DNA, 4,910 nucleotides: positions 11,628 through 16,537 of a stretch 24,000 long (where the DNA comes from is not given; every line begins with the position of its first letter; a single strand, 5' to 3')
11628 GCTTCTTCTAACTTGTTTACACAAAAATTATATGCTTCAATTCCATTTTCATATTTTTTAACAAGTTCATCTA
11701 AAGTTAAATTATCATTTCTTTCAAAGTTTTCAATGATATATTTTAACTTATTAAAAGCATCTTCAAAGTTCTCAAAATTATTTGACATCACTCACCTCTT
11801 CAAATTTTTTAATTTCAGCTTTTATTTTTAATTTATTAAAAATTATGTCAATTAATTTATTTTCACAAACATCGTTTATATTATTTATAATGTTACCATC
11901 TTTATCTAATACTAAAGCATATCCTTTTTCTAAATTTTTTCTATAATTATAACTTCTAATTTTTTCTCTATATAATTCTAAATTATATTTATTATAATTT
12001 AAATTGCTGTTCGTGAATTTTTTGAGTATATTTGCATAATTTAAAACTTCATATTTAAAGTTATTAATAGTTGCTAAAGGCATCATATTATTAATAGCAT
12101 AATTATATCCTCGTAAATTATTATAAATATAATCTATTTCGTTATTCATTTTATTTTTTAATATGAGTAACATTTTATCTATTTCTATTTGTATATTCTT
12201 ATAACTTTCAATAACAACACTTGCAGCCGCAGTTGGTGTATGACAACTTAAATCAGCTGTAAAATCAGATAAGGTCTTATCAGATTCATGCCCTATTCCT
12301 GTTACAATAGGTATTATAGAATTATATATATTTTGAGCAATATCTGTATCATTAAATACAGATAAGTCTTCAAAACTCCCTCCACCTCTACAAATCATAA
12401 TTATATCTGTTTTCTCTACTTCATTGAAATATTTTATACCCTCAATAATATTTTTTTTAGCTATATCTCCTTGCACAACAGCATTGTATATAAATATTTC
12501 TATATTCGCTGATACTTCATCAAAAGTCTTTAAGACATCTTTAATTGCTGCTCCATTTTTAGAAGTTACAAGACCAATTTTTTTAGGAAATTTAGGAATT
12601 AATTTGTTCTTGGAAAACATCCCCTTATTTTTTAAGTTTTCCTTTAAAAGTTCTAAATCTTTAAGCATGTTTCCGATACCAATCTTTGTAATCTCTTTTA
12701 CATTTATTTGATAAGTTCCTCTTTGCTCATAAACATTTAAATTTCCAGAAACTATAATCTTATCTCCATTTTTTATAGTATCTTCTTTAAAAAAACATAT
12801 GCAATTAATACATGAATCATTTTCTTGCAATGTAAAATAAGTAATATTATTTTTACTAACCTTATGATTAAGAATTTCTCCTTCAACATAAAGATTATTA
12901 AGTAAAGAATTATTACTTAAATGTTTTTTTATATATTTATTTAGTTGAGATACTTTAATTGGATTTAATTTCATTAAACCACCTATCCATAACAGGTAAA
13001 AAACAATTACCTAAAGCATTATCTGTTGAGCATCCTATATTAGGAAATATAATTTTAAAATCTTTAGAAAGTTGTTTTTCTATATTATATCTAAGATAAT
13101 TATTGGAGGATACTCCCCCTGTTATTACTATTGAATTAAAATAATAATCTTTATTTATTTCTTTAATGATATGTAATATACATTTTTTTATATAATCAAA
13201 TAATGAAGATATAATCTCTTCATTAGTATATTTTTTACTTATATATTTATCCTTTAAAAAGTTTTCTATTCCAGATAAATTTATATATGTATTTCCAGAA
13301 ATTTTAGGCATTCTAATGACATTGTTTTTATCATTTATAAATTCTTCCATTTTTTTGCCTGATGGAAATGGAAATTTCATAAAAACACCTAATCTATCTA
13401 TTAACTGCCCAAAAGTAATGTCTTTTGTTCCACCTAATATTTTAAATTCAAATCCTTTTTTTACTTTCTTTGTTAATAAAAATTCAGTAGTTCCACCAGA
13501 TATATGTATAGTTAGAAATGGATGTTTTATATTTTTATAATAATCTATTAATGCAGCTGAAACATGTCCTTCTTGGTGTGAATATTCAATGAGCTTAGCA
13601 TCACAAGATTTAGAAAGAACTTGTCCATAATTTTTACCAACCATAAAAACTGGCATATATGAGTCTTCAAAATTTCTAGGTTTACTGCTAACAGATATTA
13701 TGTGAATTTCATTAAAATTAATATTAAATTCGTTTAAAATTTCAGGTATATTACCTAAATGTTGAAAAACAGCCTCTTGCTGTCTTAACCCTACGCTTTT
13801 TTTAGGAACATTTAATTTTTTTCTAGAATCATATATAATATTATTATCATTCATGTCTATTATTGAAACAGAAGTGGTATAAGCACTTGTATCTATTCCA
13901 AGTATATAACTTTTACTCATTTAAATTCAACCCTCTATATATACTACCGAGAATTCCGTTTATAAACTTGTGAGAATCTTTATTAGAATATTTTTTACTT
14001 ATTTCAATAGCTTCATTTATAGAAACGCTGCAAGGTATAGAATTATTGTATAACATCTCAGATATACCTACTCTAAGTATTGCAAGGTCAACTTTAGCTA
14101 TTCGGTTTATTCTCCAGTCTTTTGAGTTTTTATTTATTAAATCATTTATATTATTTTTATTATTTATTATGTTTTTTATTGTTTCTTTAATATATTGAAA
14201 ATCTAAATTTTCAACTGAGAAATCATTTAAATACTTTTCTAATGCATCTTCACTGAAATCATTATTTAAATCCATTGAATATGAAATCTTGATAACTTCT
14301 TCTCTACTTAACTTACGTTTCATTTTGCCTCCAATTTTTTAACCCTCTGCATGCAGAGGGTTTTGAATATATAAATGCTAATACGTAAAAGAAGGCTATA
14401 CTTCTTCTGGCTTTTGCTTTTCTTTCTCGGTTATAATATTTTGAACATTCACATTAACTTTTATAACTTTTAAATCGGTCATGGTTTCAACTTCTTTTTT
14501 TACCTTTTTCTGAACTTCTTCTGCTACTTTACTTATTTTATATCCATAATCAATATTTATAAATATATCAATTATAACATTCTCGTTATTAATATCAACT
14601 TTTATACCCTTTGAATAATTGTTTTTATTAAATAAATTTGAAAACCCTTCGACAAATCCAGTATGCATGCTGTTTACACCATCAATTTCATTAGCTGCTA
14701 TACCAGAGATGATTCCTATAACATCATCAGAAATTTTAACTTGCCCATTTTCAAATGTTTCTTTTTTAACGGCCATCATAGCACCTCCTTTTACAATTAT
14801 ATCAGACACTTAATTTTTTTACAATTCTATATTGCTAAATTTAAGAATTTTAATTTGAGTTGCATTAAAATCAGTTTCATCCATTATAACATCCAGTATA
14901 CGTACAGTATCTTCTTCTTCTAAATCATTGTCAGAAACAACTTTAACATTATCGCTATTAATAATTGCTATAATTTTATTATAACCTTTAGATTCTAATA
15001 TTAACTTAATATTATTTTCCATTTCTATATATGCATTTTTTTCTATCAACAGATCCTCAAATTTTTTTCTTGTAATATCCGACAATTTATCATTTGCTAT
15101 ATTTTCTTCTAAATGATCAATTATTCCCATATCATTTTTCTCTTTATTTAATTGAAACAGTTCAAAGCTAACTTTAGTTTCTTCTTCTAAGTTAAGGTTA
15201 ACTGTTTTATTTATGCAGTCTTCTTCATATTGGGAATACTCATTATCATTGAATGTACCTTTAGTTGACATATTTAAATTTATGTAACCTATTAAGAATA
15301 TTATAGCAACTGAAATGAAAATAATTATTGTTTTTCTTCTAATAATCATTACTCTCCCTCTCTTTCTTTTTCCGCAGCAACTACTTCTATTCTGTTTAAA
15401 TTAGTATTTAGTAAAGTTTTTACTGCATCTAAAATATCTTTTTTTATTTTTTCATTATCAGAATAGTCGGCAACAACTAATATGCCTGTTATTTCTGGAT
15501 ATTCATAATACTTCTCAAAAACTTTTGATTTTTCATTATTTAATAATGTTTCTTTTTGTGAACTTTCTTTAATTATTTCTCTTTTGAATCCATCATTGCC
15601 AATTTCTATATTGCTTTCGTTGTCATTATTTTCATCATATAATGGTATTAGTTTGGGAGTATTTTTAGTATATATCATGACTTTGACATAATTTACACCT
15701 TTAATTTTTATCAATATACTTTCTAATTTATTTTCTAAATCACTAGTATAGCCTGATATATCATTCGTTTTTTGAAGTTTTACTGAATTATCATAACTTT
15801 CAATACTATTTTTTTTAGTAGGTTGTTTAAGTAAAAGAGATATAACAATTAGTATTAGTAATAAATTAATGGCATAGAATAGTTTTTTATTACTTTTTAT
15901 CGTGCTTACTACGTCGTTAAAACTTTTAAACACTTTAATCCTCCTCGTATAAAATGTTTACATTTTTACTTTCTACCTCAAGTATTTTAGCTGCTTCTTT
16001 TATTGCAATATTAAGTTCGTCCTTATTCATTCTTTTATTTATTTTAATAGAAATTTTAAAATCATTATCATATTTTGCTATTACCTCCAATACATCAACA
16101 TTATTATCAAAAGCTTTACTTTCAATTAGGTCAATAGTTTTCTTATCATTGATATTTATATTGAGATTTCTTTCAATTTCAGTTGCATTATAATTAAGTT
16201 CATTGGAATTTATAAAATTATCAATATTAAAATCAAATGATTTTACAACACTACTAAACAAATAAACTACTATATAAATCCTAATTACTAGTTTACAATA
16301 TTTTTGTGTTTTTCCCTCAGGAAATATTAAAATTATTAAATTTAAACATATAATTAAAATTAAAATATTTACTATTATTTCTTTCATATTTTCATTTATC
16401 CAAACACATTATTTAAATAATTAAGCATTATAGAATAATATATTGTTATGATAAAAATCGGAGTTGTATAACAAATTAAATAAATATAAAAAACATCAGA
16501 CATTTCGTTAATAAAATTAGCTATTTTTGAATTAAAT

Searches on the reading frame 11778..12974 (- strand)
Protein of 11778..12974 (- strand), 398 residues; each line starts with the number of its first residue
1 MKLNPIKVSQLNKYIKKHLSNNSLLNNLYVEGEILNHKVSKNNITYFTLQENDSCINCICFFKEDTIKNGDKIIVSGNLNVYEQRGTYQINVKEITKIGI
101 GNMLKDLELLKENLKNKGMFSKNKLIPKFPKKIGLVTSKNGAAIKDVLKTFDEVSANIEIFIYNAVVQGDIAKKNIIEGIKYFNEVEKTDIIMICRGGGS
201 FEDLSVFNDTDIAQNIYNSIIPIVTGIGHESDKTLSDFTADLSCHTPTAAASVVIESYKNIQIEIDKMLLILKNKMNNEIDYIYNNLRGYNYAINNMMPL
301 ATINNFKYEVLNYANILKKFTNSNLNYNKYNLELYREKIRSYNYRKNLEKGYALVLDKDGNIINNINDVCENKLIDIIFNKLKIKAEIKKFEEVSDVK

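Call 4: search_protein_families(library=pfam, proteins=[window:11778-12974:-])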
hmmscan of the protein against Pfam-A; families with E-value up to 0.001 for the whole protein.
window:11778-12974:- (398 aa): 3 families
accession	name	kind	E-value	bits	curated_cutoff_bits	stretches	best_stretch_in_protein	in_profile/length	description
PF02601.20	Exonuc_VII_L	-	9.8e-68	229.4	35.9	2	122-288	6-172/315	Exonuclease VII, large subunit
PF13742.12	tRNA_anti_2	-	3e-21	75.9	27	1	7-95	2-94/95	OB-fold nucleic acid binding domain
PF01336.31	tRNA_anti-codon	-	1.5e-08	34.9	27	1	30-98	3-75/75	OB-fold nucleic acid binding domain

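Call 5: search_protein_families(library=ncbifam, proteins=[window:11778-12974:-])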
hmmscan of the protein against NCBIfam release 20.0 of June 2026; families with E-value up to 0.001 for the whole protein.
window:11778-12974:- (398 aa): 1 family
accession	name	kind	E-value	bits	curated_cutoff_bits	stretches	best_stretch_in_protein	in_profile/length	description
TIGR00237.1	xseA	equivalog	1.8e-110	369.7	180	1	7-389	1-389/389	exodeoxyribonuclease VII large subunit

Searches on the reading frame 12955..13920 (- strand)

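Call 4: search_protein_families(library=pfam, proteins=[window:12955-13920:-])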
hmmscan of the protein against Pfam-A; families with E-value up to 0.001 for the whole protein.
window:12955-13920:- (321 aa): 2 families
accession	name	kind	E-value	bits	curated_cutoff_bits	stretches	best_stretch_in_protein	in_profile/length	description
PF00814.31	TsaD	-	2.9e-23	83.4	24.8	1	58-302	37-259/264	tRNA N6-adenosine threonylcarbamoyltransferase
PF22521.2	HypF_C_2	-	7e-07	29.7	27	1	219-303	154-237/241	Carbamoyltransferase, Kae1-like Domain, second subdomain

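Call 5: search_protein_families(library=ncbifam, proteins=[window:12955-13920:-])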
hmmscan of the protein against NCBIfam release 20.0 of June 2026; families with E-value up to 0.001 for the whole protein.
window:12955-13920:- (321 aa): 8 families
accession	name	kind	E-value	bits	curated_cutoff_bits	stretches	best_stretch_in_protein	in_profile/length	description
TIGR00329.1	gcp_kae1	subfamily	3.6e-39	134.8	207.8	1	7-302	1-301/305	tRNA (adenosine(37)-N6)-threonylcarbamoyltransferase complex transferase subunit TsaD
TIGR03723.1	T6A_TsaD_YgjD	equivalog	2.9e-36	125.2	296.1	1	6-302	1-302/314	tRNA (adenosine(37)-N6)-threonylcarbamoyltransferase complex transferase subunit TsaD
TIGR03722.2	arch_KAE1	equivalog_domain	1.2e-27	96.9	375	1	6-301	1-285/323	KEOPS complex N(6)-L-threonylcarbamoyladenine synthase Kae1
NF007174.0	PRK09605.1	equivalog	2.2e-21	76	447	1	5-302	2-288/535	bifunctional N(6)-L-threonylcarbamoyladenine synthase/serine/threonine protein kinase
TIGR00143.1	hypF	equivalog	1.3e-08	33.5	466.1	1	187-303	616-732/741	carbamoyltransferase HypF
TIGR00241.1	CoA_E_activ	domain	0.00022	20.8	125.4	0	227-290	173-233/248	acyl-CoA dehydratase activase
NF007142.0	PRK09585.2-1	equivalog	0.0003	19.8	435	1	201-301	244-343/384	anhydro-N-acetylmuramic acid kinase AnmK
NF007143.0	PRK09585.2-2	equivalog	0.00085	18.2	533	0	191-300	234-341/382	anhydro-N-acetylmuramic acid kinase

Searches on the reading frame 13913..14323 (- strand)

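Call 4: search_protein_families(library=pfam, proteins=[window:13913-14323:-])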
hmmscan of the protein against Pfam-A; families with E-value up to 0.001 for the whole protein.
window:13913-14323:- (136 aa): 1 family
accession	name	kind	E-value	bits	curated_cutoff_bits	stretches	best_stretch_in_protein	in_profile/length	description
PF01029.23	NusB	-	2e-32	112.8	23.1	1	6-130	3-133/133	NusB family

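Call 5: search_protein_families(library=ncbifam, proteins=[window:13913-14323:-])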
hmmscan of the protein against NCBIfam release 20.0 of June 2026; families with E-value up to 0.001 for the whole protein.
window:13913-14323:- (136 aa): 7 families
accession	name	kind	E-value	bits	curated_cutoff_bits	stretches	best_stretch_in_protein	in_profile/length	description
TIGR01951.1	nusB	equivalog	1.3e-39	135.5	88.35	1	3-130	2-129/131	transcription antitermination factor NusB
NF001223.0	PRK00202.1-1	equivalog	9.7e-26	90.5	131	1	3-127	9-139/146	transcription antitermination factor NusB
NF011494.0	PRK14902.1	equivalog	1.7e-16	60.1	319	1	5-131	4-128/444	16S rRNA (cytosine(967)-C(5))-methyltransferase RsmB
NF001230.0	PRK00202.2-5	equivalog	1.3e-13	51.1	132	1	4-130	24-149/165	transcription antitermination factor NusB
NF011493.0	PRK14901.1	equivalog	5.5e-11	41.9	540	1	21-131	19-128/447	16S rRNA (cytosine(967)-C(5))-methyltransferase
TIGR00563.1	rsmB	equivalog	1.4e-08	34.3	269.05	1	15-130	9-122/437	16S rRNA (cytosine(967)-C(5))-methyltransferase RsmB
NF011495.0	PRK14903.1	equivalog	0.00014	20.8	503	1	37-128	34-119/431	16S rRNA (cytosine(967)-C(5))-methyltransferase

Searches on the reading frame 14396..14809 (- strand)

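Call 4: search_protein_families(library=pfam, proteins=[window:14396-14809:-])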
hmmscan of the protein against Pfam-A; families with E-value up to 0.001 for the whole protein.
window:14396-14809:- (137 aa): 1 family
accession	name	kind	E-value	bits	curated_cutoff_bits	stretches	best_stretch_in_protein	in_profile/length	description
PF03780.18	Asp23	-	3.8e-33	114.6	28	1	21-125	2-107/108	Asp23 family, cell envelope-related function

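Call 5: search_protein_families(library=ncbifam, proteins=[window:14396-14809:-])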
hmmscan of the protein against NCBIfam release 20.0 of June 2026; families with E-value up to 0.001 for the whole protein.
window:14396-14809:- (137 aa): 1 family
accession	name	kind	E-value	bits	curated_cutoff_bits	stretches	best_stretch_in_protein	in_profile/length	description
NF033218.1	anchor_AmaP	equivalog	0.00052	19.8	55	1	69-122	113-166/166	alkaline shock response membrane anchor protein AmaP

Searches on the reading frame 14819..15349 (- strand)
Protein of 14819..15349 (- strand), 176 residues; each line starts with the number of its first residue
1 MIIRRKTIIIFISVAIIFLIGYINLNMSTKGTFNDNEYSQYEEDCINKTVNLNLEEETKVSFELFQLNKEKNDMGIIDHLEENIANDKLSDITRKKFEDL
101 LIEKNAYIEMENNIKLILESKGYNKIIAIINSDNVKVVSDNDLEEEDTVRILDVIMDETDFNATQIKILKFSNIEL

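Call 20: search_protein_families(library=pfam, proteins=[window:14819-15349:-])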
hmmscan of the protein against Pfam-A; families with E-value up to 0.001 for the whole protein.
window:14819-15349:- (176 aa): 1 family
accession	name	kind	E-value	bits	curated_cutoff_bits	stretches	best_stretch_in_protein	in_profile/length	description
PF12685.13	SpoIIIAH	-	1.5e-15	58.1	30.6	1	5-168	1-191/191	SpoIIIAH-like protein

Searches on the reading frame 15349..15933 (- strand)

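Call 20: search_protein_families(library=pfam, proteins=[window:15349-15933:-])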
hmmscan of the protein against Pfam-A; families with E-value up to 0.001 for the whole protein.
window:15349-15933:- (194 aa): 0 families

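Call 45: search_protein_families(library=pfam, proteins=[window:15349-15933:-], max_evalue=10)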
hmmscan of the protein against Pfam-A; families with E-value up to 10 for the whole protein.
window:15349-15933:- (194 aa): 2 families
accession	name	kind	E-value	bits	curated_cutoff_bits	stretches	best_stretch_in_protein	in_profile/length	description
PF08776.16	VASP_tetra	-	0.041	13.8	25.8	1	161-176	20-35/36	VASP tetramerisation domain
PF20747.2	Caudo_bapla_N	-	0.047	14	26.7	1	52-114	51-114/138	Lactophage receptor-binding protein N-terminal shoulder domain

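Call 50: search_protein_families(library=ncbifam, proteins=[window:15349-15933:-], max_evalue=0.01)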
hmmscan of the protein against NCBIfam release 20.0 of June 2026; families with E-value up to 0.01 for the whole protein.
window:15349-15933:- (194 aa): 1 family
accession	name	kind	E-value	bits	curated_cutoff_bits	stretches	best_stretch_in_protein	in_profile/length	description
TIGR02830.1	spore_III_AG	equivalog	4.8e-26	91.3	147.7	1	39-187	35-185/186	stage III sporulation protein AG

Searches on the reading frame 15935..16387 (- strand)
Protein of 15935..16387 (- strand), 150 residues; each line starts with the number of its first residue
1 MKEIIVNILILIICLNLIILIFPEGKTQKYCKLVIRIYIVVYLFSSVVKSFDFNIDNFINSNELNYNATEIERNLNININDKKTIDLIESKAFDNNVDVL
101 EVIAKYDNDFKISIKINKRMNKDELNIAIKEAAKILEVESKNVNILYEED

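Call 20: search_protein_families(library=pfam, proteins=[window:15935-16387:-])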
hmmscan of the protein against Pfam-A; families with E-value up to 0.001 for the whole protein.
window:15935-16387:- (150 aa): 1 family
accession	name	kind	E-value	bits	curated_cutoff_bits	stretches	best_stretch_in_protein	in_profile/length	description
PF09581.16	Spore_III_AF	-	1.2e-06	29.1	28.3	1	10-145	2-147/185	Stage III sporulation protein AF (Spore_III_AF)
